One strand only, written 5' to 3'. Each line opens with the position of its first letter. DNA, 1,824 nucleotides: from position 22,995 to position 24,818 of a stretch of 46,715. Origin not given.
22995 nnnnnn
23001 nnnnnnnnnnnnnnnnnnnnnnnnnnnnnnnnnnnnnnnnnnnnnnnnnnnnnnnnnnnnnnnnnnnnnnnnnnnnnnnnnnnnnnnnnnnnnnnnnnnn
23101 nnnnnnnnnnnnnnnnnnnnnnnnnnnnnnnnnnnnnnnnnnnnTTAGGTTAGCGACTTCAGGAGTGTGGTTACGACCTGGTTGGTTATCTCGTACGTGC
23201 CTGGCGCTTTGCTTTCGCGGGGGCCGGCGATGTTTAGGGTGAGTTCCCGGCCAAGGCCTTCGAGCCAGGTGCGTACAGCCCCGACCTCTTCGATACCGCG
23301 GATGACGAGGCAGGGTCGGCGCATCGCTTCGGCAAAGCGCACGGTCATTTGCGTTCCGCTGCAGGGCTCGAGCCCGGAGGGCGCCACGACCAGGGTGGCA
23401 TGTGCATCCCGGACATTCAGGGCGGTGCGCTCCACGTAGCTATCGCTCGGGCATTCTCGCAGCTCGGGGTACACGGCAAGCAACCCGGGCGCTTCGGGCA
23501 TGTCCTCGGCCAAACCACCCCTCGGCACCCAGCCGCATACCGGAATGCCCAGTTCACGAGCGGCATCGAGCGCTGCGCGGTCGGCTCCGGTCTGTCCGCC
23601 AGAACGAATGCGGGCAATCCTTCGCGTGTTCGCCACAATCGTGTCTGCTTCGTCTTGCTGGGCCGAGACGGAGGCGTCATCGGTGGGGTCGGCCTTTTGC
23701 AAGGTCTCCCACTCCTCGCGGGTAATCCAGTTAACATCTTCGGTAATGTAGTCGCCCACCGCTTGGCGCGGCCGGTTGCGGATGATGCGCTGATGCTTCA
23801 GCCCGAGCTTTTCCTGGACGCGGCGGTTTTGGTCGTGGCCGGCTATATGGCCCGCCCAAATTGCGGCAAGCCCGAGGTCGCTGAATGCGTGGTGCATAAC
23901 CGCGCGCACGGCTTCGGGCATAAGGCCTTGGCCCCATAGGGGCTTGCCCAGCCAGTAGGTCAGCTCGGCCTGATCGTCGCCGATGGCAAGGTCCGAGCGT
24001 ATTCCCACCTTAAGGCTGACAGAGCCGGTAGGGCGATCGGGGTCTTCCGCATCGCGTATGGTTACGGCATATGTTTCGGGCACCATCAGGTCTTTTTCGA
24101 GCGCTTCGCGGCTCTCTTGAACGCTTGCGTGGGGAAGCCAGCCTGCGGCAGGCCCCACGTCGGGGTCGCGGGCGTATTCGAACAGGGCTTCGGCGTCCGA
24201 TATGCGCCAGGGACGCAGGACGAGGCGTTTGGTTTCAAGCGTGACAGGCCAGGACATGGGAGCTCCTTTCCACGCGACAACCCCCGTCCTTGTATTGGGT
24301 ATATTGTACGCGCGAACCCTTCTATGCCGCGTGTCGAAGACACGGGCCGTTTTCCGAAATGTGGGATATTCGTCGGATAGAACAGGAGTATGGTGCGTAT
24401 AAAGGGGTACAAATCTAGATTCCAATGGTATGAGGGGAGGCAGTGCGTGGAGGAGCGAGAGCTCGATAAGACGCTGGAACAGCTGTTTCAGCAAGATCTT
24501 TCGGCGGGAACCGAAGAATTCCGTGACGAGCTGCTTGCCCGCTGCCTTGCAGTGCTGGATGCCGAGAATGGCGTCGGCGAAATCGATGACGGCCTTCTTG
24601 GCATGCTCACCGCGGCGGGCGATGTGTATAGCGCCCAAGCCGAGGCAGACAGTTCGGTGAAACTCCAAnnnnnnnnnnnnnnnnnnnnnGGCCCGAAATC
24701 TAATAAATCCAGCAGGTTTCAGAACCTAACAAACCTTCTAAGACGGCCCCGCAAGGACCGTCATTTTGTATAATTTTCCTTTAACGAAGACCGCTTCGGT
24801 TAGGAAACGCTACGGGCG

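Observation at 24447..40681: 16-kb co-directional gene string coupling a GG-peptide exporter, an ECF-like sigma, a membrane partner-switching module and a GAF-gated MacB-type pump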

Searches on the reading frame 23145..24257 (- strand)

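Call 9: search_protein_families(library=ncbifam, proteins=[window:23145-24257:-], max_evalue=0.01)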
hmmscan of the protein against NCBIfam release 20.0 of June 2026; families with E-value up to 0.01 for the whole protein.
window:23145-24257:- (370 aa): 2 families
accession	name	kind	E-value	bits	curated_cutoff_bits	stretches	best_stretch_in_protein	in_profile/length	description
NF000485.1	TlmB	exception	1.5e-06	27.7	625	1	7-157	3-145/292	bleomycin family antibiotic N-acetyltransferase TlmB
NF000483.1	BlmB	exception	0.00013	21.5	625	1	89-158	85-155/301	bleomycin family antibiotic N-acetyltransferase BlmB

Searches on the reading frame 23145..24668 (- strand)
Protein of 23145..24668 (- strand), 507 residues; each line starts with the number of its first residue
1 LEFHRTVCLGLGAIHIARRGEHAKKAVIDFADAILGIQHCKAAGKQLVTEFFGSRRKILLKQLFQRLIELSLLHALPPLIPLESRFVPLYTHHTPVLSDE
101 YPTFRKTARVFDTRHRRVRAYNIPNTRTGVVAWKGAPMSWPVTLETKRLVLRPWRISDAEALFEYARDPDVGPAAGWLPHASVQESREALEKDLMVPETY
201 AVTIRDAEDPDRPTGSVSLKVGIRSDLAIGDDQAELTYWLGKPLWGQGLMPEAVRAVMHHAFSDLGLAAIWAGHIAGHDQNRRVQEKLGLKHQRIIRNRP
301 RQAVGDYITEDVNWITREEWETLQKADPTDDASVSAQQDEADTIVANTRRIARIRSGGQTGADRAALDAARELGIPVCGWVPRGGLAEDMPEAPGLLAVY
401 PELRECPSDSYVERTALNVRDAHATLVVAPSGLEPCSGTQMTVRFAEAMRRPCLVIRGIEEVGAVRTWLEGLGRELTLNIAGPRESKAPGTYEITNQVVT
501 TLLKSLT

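Call 5: search_protein_families(library=pfam, proteins=[window:23145-24668:-], max_evalue=0.01)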
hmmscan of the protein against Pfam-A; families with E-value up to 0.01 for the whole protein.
window:23145-24668:- (507 aa): 3 families
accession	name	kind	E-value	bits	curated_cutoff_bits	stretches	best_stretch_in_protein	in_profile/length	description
PF12694.12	cpYpsA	-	5.6e-40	136.9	26.2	1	354-502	1-144/145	Circularly permutated YpsA SLOG family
PF13302.13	Acetyltransf_3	-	2.5e-25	90.2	25.4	1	148-291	1-138/138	Acetyltransferase (GNAT) domain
PF00583.31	Acetyltransf_1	-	0.0026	18.5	20.7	1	197-289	32-115/116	Acetyltransferase (GNAT) family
